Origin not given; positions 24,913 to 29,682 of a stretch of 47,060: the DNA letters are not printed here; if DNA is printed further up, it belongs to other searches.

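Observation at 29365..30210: Candidate cognate dockerin-cohesin pair encoded across an ATGA gene overlap, in a non-cellulosomal context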

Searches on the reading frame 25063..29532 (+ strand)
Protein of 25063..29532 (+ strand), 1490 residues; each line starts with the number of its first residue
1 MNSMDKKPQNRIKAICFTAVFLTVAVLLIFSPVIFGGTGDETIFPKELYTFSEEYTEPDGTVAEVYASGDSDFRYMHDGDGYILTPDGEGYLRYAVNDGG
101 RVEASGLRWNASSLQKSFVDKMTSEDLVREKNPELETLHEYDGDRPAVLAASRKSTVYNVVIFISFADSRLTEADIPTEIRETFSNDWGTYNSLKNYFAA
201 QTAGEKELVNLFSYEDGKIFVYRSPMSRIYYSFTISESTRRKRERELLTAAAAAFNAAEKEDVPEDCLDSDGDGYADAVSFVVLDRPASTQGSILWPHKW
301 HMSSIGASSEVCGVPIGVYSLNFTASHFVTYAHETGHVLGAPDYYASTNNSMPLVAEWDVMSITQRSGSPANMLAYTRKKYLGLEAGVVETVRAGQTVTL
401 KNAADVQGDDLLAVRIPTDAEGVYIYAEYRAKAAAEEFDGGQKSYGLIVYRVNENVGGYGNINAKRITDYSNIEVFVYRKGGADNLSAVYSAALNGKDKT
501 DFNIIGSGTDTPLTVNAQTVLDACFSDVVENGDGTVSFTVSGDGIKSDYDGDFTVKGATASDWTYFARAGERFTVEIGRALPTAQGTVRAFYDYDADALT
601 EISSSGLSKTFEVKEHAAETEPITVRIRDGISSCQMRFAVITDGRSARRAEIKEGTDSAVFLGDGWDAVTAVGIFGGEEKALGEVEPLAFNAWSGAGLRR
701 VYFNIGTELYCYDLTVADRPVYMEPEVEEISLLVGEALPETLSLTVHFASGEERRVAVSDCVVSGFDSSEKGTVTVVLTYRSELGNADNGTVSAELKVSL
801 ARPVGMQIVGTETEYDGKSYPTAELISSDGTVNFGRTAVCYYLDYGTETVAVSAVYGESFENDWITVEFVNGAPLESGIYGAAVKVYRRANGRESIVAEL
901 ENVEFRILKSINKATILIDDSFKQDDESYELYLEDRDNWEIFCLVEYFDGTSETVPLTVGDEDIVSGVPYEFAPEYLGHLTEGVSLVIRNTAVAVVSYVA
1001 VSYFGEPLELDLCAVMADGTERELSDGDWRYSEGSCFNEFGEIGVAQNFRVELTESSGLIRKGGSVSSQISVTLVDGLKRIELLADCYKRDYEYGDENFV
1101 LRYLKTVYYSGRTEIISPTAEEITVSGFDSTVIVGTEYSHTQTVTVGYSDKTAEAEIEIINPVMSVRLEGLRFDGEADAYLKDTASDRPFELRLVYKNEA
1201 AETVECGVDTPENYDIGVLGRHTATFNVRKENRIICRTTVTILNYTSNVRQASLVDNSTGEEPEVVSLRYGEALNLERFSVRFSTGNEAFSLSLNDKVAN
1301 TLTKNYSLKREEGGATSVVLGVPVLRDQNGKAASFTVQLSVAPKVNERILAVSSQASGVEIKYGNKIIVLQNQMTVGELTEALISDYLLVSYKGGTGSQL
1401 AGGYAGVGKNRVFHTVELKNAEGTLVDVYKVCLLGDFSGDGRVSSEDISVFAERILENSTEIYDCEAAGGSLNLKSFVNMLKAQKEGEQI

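Call 3: search_protein_families(library=pfam, proteins=[window:25063-29532:+], max_evalue=10)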
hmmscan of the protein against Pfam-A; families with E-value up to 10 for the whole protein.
window:25063-29532:+ (1490 aa): 7 families
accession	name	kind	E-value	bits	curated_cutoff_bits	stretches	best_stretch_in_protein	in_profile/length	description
PF24229.1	Phage_TreK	-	0.036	14.4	22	1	406-458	3-57/82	Staphylococcus phage terminal repeat-encoded protein TreK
PF05547.17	Peptidase_M6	-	0.036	13.8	22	1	315-369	213-268/294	Immune inhibitor A peptidase M6, catalytic domain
PF02031.22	Peptidase_M7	-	0.038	14.5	25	1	330-348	81-99/133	Streptomyces extracellular neutral proteinase (M7) family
PF13688.12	Reprolysin_5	-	0.073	13.7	27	1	275-348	90-163/196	Metallo-peptidase family M12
PF07202.18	Tcp10_C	-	0.28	11.3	36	1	52-70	4-22/35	T-complex protein 10 C-terminus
PF09134.16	Invasin_D3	-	0.45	11.5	33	1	514-560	42-87/98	Invasin, domain 3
PF16323.11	DUF4959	-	0.51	11.1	32.9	1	393-436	17-60/106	Domain of unknown function (DUF4959)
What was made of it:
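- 25543..26370 (+): M6-type catalytic domain (aa 161-436), with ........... zinc motif at aa 333-343 (nt 26059-26091) and a conserved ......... loop at aa 269 (nt 25867). Pfam Peptidase_M6 is only 13.8 bits (call 3).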

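Call 4: search_protein_families(library=ncbifam, proteins=[window:25063-29532:+], max_evalue=10)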
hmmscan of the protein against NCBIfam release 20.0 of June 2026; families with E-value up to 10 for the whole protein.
window:25063-29532:+ (1490 aa): 3 families
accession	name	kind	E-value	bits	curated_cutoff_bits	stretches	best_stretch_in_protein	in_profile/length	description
TIGR03296.1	M6dom_TIGR03296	domain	2.9e-29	102.8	110.8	1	161-436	1-274/286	M6 family metalloprotease domain-containing protein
NF033628.1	snapalysin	exception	0.021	14.6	300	1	331-347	152-168/207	snapalysin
NF047474.1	GDSL_LA_2486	hypoth_equivalog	0.2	10.8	300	1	149-216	188-256/326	LA_2486 family SGNH/GDSL-type esterase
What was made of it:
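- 25063..29535 (+): Gene for a 1490-aa M6-like metalloprotease: N-terminal hydrophobic signal/anchor (aa 10-40), catalytic domain, about 1000 aa of uncharacterised, probably Ig-like, repeats, and a C-terminal dockerin-like tail. TIGR03296 E = 2.9e-29 over aa 161-436 (call 4).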

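Call 40: find_homologous_proteins(query=window:25063-29532:+, max_evalue=0.001)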
Query window:25063-29532:+ (1490 aa): 36 proteins with E <= 0.001 among 8000 candidates.
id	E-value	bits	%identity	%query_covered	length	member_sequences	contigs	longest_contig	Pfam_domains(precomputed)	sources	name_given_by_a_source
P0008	0.0e+0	3325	100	100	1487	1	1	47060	-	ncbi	-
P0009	0.0e+0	2709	81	100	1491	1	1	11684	-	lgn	-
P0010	0.0e+0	2422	73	100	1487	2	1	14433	-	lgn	-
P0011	0.0e+0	1982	62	100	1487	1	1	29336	-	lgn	-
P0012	0.0e+0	1663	48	62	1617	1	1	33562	-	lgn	-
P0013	0.0e+0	1632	47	62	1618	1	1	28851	-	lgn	-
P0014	2.8e-100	355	36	31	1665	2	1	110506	-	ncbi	-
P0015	1.7e-97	345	35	34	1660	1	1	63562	-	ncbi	-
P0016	2.1e-92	329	35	31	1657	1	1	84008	-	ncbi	-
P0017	3.1e-63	232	37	33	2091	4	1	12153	PF07523.19,PF05547.18,PF13540.13,PF25390.2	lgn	-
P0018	6.3e-59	218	37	29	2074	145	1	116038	PF07523.19,PF13540.13,PF02368.25,PF25390.2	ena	-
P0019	9.1e-59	217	34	31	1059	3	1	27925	-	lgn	-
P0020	2.8e-58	215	35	33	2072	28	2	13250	PF07523.19,PF13540.13,PF25390.2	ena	-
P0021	1.7e-54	203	38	29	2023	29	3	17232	PF07523.19,PF05547.18,PF13540.13,PF02368.25,PF25390.2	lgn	-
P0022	9.1e-51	191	37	29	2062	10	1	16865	PF07523.19,PF13540.13,PF25390.2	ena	-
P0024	5.3e-49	185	31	32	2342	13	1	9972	PF05547.18,PF13540.13,PF25390.2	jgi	-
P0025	6.4e-49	185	31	29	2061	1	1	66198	PF07523.19,PF05547.18,PF13540.13,PF02368.25,PF25390.2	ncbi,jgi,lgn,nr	ncbi:MAG: M6 family metalloprotease domain-containing protein [Christensenellaceae bacterium]|jgi:M6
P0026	1.2e-48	184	31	32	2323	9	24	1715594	PF05547.18,PF13540.13,PF25390.2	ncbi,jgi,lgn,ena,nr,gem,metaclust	ncbi:MAG: M6 family metalloprotease domain-containing protein [Christensenellales bacterium]|jgi:M6 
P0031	6.8e-23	98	30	29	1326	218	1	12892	PF05547.18,PF18962.8,PF13860.13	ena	-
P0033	2.9e-22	96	30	29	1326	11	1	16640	PF05547.18,PF18962.8,PF13860.13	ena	-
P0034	6.2e-22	95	30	30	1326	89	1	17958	PF05547.18,PF18962.8,PF13860.13,PF00353.26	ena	-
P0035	4.4e-20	89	30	29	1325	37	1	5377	PF05547.18,PF13860.13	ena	-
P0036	3.6e-18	83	28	33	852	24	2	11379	PF17957.8,PF05547.18,PF18962.8,PF13860.13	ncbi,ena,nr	ncbi:MAG TPA: M6 family metalloprotease domain-containing protein [Candidatus Cloacimonadota bacteri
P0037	1.8e-12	64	26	27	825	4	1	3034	PF05547.18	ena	-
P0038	3.0e-10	56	25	29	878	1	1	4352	PF05547.18,PF18962.8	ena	-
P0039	2.6e-9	53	24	28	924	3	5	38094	PF05547.18,PF18962.8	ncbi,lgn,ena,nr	ncbi:MAG: M6 family metalloprotease domain-containing protein [Bacteroidales bacterium]|nr:M6 family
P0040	2.3e-6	44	26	27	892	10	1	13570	PF00629.31,PF05547.18,PF18962.8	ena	-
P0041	4.5e-6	43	23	29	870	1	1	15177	PF05547.18,PF18962.8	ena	-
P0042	8.0e-5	38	27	14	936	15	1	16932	PF05547.18,PF18962.8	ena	-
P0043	1.5e-4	38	26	13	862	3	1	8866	PF05547.18,PF18962.8,PF18998.7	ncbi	-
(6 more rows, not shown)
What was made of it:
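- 25063..29535 (+): Homologues named M6 family metalloprotease (call 40).
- On Peptidase family M6 (InhA-like): Relatives P0025 and P0026 carry PF05547 and are named M6 by NCBI (call 40).
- Closest known: M6 peptidases with a C-terminal T9SS sorting domain in the non-Firmicute relatives. Same: Homologous catalytic domain, with a C-terminal module that serves surface targeting or retention (call 40).
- Non-Firmicute relatives carry a different surface-sorting module at the same position (call 40).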

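Call 45: find_encoding_contigs(protein=P0014, flank=8000, max_places=2)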
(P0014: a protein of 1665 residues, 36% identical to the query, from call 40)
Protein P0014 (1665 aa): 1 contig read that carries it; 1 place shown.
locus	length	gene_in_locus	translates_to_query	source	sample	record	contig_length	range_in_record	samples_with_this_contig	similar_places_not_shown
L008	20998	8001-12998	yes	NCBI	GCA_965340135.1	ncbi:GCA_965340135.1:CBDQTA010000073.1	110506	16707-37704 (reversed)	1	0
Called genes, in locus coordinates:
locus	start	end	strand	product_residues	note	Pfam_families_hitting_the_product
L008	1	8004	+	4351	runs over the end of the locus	-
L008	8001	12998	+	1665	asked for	-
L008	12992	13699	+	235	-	-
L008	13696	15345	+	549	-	-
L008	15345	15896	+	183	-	PF10502:Peptidase_S26, PF00717:Peptidase_S24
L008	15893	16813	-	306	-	PF01695:IstB_IS21, PF00308:Bac_DnaA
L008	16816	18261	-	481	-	PF07261:DnaB_2 (weak)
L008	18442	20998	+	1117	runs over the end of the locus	-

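Call 46: find_encoding_contigs(protein=P0019, flank=8000, max_places=2)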
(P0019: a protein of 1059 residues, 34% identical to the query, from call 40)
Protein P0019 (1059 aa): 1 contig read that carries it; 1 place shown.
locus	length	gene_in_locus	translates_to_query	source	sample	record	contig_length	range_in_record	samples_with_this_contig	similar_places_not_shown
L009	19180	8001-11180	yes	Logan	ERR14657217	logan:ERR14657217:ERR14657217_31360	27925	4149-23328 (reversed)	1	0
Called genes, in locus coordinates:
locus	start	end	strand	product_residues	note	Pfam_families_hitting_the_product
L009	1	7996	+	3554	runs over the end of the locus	PF13229:Beta_helix (weak)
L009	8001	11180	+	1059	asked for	-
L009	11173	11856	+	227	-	PF07523:Big_3 (weak)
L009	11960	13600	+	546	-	PF01738:DLH (faint)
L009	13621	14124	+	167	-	PF10502:Peptidase_S26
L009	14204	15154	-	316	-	PF02463:SMC_N, PF20703:nSTAND1 (weak), PF00005:ABC_tran, PF13175:AAA_15 (faint), PF13304:AAA_21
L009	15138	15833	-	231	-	PF00528:BPD_transp_1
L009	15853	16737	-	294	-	PF00497:SBP_bac_3 (weak)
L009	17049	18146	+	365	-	PF09479:Flg_new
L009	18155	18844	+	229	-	PF08713:DNA_alkylation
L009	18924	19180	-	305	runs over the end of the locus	PF20434:BD-FAE, PF07859:Abhydrolase_3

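Call 47: find_encoding_contigs(protein=P0012, flank=8000, max_places=2)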
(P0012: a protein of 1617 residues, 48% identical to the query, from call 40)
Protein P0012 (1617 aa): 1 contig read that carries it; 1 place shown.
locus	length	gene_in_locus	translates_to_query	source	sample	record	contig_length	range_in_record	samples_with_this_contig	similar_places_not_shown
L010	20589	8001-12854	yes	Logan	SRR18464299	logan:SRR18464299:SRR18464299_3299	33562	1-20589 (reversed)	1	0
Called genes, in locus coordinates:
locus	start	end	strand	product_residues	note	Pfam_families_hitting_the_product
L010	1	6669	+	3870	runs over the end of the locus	-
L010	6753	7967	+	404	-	-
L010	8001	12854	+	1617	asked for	-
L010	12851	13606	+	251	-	PF07523:Big_3 (faint)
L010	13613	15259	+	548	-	-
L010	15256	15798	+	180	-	PF10502:Peptidase_S26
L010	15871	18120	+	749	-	PF19732:SpoIIE_N, PF07228:SpoIIE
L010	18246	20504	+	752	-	PF07523:Big_3 (weak)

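Call 70: find_encoding_contigs(protein=P0025, flank=8000, max_places=2)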
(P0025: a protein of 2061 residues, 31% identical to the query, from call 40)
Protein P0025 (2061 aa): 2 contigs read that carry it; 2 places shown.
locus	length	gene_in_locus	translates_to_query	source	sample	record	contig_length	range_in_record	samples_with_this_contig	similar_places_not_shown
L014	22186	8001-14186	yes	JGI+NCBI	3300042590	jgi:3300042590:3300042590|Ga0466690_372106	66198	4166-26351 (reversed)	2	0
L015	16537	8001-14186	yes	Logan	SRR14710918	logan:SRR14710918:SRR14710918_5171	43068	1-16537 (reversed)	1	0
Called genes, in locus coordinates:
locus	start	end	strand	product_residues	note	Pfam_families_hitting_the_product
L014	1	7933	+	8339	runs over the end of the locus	-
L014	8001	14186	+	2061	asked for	PF05547:Peptidase_M6, PF25390:WD40_RLD, PF13540:RCC1_2 (weak), PF25390:WD40_RLD, PF07523:Big_3 (faint), PF02368:Big_2 (faint)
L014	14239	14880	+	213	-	PF07523:Big_3 (weak)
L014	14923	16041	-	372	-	-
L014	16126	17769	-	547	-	PF00753:Lactamase_B, PF23023:Anti-Pycsar_Apyc1 (faint), PF12706:Lactamase_B_2, PF22505:RNase_J_b_CASP, PF07521:RMMBL, PF17770:RNase_J_C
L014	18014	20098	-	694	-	PF01138:RNase_PH, PF03725:RNase_PH_C, PF03726:PNPase, PF01138:RNase_PH, PF00013:KH_1, PF00575:S1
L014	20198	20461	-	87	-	PF00312:Ribosomal_S15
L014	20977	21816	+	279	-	PF13353:Fer4_12 (weak), PF04055:Radical_SAM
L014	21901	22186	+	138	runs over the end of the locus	-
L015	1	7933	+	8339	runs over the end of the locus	-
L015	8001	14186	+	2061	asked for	PF05547:Peptidase_M6, PF25390:WD40_RLD, PF13540:RCC1_2 (weak), PF25390:WD40_RLD, PF07523:Big_3 (faint), PF02368:Big_2 (faint)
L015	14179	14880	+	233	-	PF07523:Big_3 (weak)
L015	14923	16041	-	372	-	-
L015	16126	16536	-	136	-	?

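Call 71: find_encoding_contigs(protein=P0018, flank=8000, max_places=2)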
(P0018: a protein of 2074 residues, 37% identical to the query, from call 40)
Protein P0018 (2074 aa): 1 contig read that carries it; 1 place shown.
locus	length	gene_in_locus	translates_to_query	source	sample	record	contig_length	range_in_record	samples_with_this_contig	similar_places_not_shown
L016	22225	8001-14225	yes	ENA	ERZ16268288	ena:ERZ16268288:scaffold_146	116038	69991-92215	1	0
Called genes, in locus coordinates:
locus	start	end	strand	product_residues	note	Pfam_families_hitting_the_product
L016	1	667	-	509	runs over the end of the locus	PF18144:SMODS, PF21654:DncV-like_NTFase, PF18134:AGS_C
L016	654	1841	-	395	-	PF18145:SAVED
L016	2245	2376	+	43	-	-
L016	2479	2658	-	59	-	-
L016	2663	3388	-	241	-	PF00753:Lactamase_B, PF23023:Anti-Pycsar_Apyc1 (weak), PF19583:ODP (weak)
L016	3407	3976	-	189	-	PF00440:TetR_N (weak), PF13305:TetR_C_33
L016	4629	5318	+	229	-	-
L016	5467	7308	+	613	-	PF13306:LRR_5, PF13855:LRR_8 (faint), PF13306:LRR_5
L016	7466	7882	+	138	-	-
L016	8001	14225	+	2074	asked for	PF07523:Big_3 (faint), PF25390:WD40_RLD, PF13540:RCC1_2, PF02368:Big_2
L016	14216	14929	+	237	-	-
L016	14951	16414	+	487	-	PF02838:Glyco_hydro_20b (weak), PF00728:Glyco_hydro_20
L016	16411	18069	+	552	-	-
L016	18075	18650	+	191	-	PF10502:Peptidase_S26, PF00717:Peptidase_S24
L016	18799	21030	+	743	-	PF19732:SpoIIE_N, PF07228:SpoIIE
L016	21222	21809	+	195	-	PF00440:TetR_N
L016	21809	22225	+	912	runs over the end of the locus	PF03176:MMPL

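Call 90: find_encoding_contigs(protein=P0026, flank=6000, max_places=1)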
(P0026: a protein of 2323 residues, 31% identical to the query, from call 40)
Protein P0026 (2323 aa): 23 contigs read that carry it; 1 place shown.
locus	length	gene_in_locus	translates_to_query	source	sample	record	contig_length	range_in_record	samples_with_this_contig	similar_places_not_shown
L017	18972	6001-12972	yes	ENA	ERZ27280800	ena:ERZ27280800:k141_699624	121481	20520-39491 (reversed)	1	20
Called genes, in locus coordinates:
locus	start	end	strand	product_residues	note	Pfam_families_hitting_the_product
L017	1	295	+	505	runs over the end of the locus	PF02874:ATP-synt_ab_N (weak), PF00006:ATP-synt_ab, PF00306:ATP-synt_ab_C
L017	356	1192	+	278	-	PF00231:ATP-synt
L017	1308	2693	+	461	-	PF02874:ATP-synt_ab_N, PF00006:ATP-synt_ab, PF22919:ATP-synt_VA_C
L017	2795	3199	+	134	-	PF02823:ATP-synt_DE_N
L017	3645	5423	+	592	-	PF00069:Pkinase, PF07714:PK_Tyr_Ser-Thr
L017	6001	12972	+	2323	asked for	PF05547:Peptidase_M6, PF13540:RCC1_2 (faint), PF25390:WD40_RLD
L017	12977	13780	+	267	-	-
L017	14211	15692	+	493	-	PF02838:Glyco_hydro_20b, PF00728:Glyco_hydro_20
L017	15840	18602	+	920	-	PF00690:Cation_ATPase_N, PF00122:E1-E2_ATPase, PF00702:Hydrolase, PF13246:Cation_ATPase, PF00689:Cation_ATPase_C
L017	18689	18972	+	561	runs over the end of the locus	-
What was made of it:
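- Overlapping or abutting genes and strict co-occurrence hold in 8 of 8 lineages over large divergence (calls 45-47, 70, 71, 90).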
